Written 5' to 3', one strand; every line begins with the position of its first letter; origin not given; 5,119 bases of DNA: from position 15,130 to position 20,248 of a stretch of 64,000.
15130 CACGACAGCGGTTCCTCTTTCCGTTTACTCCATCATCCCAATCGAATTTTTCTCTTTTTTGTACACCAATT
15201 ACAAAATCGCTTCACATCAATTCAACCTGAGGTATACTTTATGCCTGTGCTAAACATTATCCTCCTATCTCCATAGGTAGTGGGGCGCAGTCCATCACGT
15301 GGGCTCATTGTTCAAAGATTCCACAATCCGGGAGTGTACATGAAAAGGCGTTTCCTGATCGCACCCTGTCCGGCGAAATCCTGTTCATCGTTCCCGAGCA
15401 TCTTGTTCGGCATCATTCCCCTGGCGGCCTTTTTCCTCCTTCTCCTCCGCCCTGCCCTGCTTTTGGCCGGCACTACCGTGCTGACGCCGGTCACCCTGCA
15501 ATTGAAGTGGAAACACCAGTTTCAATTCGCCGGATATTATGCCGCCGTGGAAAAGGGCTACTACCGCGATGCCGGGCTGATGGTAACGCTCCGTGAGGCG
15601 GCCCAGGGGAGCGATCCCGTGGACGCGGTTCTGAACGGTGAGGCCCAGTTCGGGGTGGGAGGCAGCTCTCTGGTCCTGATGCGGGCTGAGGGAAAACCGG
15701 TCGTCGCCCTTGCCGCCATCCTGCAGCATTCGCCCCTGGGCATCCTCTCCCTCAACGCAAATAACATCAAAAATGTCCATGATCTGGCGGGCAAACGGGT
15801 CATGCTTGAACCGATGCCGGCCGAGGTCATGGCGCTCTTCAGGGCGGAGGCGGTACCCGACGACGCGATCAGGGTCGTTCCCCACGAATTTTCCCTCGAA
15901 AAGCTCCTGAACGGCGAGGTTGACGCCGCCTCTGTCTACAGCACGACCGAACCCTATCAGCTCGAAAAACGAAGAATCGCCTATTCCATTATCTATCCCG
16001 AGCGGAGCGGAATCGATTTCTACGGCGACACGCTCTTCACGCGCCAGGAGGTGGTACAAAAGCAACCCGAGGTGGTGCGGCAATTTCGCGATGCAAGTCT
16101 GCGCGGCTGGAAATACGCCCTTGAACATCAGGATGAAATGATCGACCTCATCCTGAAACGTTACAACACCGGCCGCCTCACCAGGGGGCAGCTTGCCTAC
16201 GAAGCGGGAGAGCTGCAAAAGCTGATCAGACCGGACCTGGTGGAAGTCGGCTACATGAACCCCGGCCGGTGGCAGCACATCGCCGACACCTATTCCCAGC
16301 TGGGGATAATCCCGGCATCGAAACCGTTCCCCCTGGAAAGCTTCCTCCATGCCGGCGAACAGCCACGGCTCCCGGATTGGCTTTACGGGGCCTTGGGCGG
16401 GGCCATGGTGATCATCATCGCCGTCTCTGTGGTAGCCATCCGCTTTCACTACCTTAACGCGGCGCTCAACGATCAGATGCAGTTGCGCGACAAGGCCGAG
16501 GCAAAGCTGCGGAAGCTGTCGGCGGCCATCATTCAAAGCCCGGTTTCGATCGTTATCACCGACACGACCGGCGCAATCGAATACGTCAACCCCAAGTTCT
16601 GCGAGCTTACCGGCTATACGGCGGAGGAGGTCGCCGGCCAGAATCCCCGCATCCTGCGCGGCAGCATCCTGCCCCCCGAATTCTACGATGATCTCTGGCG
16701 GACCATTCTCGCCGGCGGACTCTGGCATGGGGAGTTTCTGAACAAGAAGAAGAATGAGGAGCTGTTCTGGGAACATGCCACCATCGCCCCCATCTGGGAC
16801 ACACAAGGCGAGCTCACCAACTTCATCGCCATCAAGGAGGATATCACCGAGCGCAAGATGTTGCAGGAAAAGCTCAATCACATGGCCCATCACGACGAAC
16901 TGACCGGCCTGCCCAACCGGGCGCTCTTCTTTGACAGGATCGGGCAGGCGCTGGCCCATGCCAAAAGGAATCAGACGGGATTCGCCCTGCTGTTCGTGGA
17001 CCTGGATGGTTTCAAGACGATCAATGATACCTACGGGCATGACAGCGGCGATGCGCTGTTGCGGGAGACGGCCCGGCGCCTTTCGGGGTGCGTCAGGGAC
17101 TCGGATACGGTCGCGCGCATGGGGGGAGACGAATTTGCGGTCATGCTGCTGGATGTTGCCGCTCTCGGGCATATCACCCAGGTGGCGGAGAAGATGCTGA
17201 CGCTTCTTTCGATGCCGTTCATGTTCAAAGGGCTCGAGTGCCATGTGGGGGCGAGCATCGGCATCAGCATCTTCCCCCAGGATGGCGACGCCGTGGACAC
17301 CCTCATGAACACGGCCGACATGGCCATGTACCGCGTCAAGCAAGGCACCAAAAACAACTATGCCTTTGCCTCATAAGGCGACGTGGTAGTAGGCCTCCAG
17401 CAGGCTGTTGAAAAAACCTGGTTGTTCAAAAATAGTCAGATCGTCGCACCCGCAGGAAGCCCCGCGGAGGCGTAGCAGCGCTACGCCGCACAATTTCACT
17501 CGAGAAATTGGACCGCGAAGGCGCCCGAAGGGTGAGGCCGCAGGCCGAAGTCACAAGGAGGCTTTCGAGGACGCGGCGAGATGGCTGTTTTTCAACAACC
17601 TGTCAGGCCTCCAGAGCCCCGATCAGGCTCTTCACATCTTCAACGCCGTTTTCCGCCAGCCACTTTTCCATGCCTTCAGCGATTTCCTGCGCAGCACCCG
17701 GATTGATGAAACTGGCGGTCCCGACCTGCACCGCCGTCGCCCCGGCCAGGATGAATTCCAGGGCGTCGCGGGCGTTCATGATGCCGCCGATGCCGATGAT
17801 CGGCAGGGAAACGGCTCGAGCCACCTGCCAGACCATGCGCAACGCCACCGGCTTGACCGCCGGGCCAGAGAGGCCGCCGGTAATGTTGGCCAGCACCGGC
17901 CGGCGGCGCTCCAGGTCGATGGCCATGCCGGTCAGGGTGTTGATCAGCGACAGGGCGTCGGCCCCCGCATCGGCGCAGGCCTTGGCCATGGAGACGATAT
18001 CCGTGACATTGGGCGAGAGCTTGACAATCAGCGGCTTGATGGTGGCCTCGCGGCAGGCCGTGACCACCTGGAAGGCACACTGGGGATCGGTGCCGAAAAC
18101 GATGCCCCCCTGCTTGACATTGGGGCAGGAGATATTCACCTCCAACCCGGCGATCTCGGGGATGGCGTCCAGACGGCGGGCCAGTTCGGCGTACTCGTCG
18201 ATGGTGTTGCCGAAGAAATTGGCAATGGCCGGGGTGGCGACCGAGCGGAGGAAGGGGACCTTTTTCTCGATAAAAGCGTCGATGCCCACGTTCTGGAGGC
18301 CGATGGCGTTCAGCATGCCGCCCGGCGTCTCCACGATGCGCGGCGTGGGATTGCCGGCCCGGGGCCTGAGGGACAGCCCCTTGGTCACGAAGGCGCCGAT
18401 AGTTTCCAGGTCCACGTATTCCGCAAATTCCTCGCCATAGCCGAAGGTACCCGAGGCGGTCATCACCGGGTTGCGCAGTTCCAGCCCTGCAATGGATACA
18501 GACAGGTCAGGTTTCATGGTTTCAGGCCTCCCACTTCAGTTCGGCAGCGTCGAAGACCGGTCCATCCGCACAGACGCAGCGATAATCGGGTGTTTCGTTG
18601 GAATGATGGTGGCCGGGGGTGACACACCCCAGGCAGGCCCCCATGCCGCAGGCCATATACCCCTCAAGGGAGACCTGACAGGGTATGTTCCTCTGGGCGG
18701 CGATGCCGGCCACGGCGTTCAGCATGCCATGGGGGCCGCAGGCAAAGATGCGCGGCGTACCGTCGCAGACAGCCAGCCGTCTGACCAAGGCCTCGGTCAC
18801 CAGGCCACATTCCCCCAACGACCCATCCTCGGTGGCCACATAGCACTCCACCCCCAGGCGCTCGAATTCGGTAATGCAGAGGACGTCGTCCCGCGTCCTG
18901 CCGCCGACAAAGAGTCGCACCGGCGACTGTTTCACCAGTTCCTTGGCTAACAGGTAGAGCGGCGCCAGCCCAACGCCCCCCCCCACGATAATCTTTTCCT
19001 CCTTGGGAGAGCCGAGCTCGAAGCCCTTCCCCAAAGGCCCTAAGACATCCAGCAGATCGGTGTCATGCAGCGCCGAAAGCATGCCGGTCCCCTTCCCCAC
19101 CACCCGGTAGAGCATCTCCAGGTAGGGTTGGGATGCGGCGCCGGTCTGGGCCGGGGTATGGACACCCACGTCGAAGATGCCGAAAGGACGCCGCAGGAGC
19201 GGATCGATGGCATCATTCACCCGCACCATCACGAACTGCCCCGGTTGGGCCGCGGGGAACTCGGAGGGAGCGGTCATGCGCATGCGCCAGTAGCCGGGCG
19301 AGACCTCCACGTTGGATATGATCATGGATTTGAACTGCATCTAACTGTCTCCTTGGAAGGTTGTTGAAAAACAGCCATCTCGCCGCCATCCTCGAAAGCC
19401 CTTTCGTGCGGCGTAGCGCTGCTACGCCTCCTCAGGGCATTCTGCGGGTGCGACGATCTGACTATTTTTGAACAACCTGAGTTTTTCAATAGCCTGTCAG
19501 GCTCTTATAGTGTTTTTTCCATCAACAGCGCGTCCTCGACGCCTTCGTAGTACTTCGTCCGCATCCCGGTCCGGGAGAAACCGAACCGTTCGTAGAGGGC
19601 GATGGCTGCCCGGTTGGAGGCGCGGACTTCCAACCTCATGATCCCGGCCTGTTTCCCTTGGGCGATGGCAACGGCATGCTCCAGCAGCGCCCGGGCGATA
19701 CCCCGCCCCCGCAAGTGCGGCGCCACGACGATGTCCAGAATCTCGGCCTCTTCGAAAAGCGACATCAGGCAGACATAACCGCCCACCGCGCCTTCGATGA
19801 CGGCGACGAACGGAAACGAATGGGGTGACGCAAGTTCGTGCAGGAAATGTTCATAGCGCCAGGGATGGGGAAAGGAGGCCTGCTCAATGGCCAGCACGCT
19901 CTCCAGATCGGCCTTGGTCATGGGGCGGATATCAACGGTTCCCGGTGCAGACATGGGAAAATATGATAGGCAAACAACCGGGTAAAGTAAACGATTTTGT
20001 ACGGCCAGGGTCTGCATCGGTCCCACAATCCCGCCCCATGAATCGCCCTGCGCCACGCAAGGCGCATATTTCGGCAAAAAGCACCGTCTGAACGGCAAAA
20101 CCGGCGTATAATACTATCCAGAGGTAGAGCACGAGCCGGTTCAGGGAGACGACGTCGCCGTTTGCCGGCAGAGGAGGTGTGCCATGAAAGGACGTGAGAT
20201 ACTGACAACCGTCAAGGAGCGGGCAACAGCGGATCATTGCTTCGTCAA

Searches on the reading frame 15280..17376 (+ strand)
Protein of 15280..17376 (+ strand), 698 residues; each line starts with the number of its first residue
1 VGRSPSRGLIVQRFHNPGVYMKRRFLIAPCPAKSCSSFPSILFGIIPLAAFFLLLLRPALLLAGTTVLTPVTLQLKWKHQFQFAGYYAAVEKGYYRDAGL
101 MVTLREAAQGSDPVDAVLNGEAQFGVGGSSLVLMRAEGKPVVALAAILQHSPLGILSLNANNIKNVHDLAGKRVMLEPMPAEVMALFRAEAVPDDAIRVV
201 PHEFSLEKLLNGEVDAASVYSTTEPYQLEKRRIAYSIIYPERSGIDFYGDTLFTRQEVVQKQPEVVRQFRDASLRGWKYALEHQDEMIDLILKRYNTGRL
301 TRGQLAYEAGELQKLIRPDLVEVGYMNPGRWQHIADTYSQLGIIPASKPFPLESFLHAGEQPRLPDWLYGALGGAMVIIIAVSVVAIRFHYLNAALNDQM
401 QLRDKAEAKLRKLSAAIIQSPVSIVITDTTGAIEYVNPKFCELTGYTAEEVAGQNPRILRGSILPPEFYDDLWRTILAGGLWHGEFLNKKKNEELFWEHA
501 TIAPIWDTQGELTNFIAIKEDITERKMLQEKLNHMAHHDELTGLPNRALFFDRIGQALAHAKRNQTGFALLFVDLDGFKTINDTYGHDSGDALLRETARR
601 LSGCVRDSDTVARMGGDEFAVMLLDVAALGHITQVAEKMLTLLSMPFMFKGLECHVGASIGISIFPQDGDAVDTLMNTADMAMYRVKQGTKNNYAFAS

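Call 63: search_protein_families(library=pfam, proteins=[window:15280-17376:+], max_evalue=0.00001)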
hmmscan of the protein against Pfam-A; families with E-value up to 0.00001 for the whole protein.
window:15280-17376:+ (698 aa): 8 families
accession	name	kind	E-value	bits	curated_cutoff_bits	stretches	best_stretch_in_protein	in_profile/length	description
PF00990.26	GGDEF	-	3e-50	170.6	23.8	1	536-692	1-160/161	Diguanylate cyclase, GGDEF domain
PF09084.16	NMT1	-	5.5e-50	170.7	20.5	1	80-286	1-215/216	NMT1/THI5 like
PF13426.13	PAS_9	-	1.1e-19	71.1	27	1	421-524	1-103/103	PAS domain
PF00989.32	PAS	-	4.6e-13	49.6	22.6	1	413-522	3-113/113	PAS fold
PF08447.18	PAS_3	-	8e-10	39.3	25.6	1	434-517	2-87/89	PAS fold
PF08448.16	PAS_4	-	7.1e-09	36.3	23.1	1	419-526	3-109/110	PAS fold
PF13188.13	PAS_8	-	7e-08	32.6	21.8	1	417-462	7-50/65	PAS domain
PF13379.11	NMT1_2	-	9.3e-06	26.1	24.7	0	197-281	156-239/252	NMT1-like family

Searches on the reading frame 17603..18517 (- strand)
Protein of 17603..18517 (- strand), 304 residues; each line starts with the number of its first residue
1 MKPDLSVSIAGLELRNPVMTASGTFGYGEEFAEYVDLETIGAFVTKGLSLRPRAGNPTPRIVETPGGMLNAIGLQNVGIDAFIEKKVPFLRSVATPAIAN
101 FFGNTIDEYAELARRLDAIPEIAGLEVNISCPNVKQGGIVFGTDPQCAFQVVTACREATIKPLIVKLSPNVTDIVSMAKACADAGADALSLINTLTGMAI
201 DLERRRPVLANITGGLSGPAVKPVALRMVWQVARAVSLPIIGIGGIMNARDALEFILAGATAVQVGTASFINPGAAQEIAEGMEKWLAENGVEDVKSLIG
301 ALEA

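Call 12: find_encoding_contigs(protein=window:17603-18517:-, flank=10000, max_places=6)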
Protein window:17603-18517:- (304 aa): no gene with exactly this product is on record in the collection.

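Call 37: find_related_loci(query=window:17603-18517:-, collection=metagenome_contigs, flank=3000)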
Query window:17603-18517:- (304 aa) in metagenome_contigs; peptide patterns used: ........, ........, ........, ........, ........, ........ (x = any residue, [..] = any of these).
600 stretches matched a pattern (row limit reached: there are more); 422 encode a relative of the query (tblastn E <= 1e-3); the best 80 are kept; 80 distinct loci.
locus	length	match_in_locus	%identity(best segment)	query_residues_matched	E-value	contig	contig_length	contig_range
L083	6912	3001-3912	94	1-304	0e+0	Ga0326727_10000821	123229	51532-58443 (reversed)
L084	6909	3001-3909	90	1-303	0e+0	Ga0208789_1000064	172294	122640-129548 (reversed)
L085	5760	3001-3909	89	1-303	0e+0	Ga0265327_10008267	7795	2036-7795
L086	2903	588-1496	88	1-303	0e+0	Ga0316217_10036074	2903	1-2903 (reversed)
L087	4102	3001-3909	86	1-303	0e+0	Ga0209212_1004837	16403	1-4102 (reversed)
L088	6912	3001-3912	87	1-304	5e-179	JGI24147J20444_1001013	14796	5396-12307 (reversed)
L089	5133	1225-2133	87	1-303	1e-179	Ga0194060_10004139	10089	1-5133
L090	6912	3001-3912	86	1-304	7e-178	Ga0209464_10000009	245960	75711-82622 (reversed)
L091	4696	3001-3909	87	1-303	3e-180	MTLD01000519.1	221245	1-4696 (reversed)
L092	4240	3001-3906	86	2-303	8e-179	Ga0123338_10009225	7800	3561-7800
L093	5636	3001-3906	84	2-303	3e-176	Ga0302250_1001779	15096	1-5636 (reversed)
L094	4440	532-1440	84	1-303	1e-177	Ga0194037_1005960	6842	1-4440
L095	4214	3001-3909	85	1-303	5e-178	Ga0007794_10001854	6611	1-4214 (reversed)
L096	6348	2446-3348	83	3-303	9e-175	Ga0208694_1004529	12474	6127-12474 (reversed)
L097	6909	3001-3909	84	1-303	9e-174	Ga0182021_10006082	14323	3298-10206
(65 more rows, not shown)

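Call 63: search_protein_families(library=pfam, proteins=[window:17603-18517:-], max_evalue=0.00001)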
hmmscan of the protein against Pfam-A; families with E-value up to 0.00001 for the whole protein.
window:17603-18517:- (304 aa): 3 families
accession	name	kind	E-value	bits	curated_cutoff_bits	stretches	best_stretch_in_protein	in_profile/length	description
PF01180.27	DHO_dh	-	3.4e-84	282.9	27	1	5-287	2-291/291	Dihydroorotate dehydrogenase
PF03060.21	NMO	-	1e-06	28.8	28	1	213-269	167-225/331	Nitronate monooxygenase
PF01207.24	Dus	-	3.1e-06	26.9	20.4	0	224-278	171-226/311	Dihydrouridine synthase (Dus)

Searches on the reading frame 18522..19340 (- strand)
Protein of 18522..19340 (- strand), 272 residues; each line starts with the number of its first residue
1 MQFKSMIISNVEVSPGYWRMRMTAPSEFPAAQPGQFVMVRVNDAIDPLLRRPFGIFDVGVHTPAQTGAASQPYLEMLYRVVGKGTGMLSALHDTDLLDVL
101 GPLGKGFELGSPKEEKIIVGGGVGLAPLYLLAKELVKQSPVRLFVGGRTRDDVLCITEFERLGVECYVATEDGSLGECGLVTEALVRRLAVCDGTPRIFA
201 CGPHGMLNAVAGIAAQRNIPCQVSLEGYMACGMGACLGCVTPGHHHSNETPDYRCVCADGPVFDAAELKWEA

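Call 63: search_protein_families(library=pfam, proteins=[window:18522-19340:-], max_evalue=0.00001)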
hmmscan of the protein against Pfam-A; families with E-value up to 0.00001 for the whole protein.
window:18522-19340:- (272 aa): 2 families
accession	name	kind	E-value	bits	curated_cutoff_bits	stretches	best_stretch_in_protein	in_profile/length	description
PF10418.14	DHODB_Fe-S_bind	-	7.2e-16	58.1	23.9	1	226-268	1-40/41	Iron-sulfur cluster binding domain of dihydroorotate dehydrogenase B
PF00175.26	NAD_binding_1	-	8.1e-10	39.8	22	1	119-211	2-108/109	Oxidoreductase NAD-binding domain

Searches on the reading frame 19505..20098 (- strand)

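Call 63: search_protein_families(library=pfam, proteins=[window:19505-20098:-], max_evalue=0.00001)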
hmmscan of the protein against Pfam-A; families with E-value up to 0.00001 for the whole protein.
window:19505-20098:- (197 aa): 5 families
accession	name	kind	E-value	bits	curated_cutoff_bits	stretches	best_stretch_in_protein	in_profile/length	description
PF00583.31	Acetyltransf_1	-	4.3e-22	79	20.7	1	66-174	2-116/116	Acetyltransferase (GNAT) family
PF13508.13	Acetyltransf_7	-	1.3e-15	58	27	1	97-175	6-83/84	Acetyltransferase (GNAT) domain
PF13673.13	Acetyltransf_10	-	9.3e-14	51.9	23.6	1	74-182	11-114/128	Acetyltransferase (GNAT) domain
PF13523.12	Acetyltransf_8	-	2.6e-06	27.6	27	0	80-178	29-141/145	Acetyltransferase (GNAT) domain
PF13527.13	Acetyltransf_9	-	3.5e-06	27.5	25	0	57-175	2-125/127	Acetyltransferase (GNAT) domain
